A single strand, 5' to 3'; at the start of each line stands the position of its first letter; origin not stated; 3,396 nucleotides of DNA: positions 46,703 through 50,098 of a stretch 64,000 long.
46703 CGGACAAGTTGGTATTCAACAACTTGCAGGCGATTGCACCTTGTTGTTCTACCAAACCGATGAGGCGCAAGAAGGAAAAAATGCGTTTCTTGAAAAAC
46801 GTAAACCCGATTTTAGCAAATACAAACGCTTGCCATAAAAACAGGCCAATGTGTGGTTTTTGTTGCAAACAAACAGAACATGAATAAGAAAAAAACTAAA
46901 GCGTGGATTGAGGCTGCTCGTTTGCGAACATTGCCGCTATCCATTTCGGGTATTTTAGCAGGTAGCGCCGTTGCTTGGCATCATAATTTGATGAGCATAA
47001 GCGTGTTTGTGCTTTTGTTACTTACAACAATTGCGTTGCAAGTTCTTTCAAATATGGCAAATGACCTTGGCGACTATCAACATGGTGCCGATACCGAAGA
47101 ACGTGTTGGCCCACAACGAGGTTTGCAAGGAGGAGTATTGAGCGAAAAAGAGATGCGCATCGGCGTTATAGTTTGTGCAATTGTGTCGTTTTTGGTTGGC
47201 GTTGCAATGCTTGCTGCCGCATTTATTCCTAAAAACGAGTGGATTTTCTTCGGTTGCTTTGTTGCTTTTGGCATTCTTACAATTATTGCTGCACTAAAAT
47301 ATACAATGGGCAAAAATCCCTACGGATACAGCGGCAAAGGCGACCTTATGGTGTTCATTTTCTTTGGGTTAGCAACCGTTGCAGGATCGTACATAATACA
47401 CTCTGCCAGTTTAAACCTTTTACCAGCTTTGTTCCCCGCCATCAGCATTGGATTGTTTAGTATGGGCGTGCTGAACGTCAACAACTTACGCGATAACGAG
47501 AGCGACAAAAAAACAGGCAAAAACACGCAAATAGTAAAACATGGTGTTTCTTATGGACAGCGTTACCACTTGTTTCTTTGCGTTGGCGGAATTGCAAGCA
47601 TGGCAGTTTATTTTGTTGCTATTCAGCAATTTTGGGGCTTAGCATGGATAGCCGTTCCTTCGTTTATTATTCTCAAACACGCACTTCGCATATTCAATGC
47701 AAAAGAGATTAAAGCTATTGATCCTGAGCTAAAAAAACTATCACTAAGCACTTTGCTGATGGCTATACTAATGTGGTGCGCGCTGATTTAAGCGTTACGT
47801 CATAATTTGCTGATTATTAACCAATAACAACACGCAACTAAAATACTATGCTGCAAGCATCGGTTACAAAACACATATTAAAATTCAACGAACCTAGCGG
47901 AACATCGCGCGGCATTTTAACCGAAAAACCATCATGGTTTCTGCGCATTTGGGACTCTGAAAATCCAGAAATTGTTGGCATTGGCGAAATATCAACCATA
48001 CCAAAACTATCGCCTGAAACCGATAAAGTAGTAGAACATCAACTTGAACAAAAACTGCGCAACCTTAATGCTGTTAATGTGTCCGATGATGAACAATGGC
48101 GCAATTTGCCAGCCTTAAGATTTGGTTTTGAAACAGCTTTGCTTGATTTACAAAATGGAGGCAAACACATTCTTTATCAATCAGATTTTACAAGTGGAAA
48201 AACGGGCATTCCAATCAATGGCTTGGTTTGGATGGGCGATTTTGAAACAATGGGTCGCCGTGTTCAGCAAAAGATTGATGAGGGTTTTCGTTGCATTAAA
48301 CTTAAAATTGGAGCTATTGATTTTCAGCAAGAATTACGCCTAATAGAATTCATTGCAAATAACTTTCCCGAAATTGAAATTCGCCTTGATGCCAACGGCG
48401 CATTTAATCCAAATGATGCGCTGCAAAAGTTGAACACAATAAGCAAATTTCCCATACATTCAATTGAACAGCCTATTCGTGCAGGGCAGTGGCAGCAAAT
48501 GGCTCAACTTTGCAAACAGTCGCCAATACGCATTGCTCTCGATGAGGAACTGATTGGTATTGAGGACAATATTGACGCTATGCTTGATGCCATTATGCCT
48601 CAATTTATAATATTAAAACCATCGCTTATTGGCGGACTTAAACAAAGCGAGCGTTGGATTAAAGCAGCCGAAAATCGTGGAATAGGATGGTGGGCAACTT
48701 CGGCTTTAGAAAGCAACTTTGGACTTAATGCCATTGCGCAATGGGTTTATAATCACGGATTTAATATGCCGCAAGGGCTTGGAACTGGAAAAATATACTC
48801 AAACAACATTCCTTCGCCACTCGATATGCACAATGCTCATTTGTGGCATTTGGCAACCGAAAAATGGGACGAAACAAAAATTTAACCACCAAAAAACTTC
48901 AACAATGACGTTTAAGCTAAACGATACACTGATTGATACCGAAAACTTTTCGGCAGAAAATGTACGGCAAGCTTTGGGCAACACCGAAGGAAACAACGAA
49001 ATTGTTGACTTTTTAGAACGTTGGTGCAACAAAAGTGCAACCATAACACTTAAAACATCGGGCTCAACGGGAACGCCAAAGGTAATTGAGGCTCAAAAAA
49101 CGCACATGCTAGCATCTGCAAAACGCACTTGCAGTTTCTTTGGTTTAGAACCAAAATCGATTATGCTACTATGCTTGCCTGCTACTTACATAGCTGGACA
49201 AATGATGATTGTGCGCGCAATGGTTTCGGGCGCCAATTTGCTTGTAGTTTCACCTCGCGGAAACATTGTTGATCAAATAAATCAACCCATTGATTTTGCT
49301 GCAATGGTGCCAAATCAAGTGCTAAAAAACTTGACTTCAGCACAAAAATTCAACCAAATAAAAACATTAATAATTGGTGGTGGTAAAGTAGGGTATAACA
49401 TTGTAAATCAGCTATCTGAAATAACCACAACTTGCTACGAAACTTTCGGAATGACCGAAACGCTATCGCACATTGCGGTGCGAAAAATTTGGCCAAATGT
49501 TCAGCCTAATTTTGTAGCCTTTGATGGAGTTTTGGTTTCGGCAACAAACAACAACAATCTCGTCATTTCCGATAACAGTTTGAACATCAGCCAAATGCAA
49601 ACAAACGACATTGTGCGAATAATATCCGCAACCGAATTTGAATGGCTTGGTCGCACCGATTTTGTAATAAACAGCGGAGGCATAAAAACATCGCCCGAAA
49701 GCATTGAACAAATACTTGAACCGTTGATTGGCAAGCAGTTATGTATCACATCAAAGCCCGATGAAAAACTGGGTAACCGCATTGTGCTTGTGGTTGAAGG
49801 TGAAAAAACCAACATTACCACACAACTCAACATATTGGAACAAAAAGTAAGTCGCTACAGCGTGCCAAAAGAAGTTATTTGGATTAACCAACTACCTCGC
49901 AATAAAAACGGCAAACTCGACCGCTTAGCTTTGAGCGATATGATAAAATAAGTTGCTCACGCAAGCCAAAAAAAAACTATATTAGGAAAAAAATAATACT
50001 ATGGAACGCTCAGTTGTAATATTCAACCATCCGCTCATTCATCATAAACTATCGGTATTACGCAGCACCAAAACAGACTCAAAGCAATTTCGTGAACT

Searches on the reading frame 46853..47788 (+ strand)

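Call 28: search_protein_families(library=pfam, proteins=[window:46853-47788:+], max_evalue=0.001)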
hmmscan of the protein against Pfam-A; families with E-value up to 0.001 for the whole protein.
window:46853-47788:+ (312 aa): 1 family
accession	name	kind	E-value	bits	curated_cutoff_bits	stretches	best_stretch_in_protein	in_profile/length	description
PF01040.23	UbiA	-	1e-27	97.5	34.2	1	33-289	4-240/250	UbiA prenyltransferase family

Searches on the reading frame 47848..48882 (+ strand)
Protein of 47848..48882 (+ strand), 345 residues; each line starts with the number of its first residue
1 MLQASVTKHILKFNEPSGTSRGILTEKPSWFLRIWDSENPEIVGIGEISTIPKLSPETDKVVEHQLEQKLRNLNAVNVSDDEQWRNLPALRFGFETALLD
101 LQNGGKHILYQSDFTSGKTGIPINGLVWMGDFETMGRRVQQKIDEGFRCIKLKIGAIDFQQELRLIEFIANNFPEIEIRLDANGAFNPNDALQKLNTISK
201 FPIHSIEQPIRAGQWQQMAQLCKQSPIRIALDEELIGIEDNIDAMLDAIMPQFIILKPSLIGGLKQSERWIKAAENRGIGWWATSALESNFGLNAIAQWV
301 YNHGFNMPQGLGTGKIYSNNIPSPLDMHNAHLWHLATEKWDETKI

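Call 28: search_protein_families(library=pfam, proteins=[window:47848-48882:+], max_evalue=0.001)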
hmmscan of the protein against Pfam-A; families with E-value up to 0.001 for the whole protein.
window:47848-48882:+ (345 aa): 2 families
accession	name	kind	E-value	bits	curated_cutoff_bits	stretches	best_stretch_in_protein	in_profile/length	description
PF13378.12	MR_MLE_C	-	1.6e-24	87.3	29.4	1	135-299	2-167/219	Enolase C-terminal domain-like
PF21508.2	MenC_N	-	2.9e-05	24.5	27.3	1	41-100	38-93/94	MenC, N-terminal domain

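Call 72: search_protein_families(library=pfam, proteins=[L208:5200-6006:-], max_evalue=1)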
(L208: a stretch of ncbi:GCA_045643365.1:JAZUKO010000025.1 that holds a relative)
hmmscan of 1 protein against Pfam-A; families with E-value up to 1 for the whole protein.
L208:5200-6006:- (269 aa): 0 families

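Call 73: search_protein_families(library=padloc, proteins=[L208:5200-6006:-], max_evalue=0.01)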
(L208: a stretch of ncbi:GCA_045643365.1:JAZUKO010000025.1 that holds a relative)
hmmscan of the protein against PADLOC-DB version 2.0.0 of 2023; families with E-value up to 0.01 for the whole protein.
L208:5200-6006:- (269 aa): 0 families

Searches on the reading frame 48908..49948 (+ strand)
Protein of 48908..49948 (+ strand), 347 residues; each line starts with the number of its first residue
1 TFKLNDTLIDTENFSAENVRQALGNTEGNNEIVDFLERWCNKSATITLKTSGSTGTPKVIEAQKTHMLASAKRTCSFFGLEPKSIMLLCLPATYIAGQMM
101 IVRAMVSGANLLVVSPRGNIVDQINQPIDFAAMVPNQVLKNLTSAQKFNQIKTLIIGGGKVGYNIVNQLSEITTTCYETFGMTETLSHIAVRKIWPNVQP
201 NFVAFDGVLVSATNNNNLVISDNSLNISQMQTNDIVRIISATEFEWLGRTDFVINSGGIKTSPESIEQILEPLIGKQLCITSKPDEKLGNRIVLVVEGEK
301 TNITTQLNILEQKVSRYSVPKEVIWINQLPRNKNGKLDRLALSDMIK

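Call 28: search_protein_families(library=pfam, proteins=[window:48908-49948:+], max_evalue=0.001)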
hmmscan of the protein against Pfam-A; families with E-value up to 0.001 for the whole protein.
window:48908-49948:+ (347 aa): 1 family
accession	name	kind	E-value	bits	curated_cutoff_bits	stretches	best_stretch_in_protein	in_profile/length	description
PF00501.34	AMP-binding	-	3.1e-15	56.3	29.9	1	50-193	170-331/384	AMP-binding enzyme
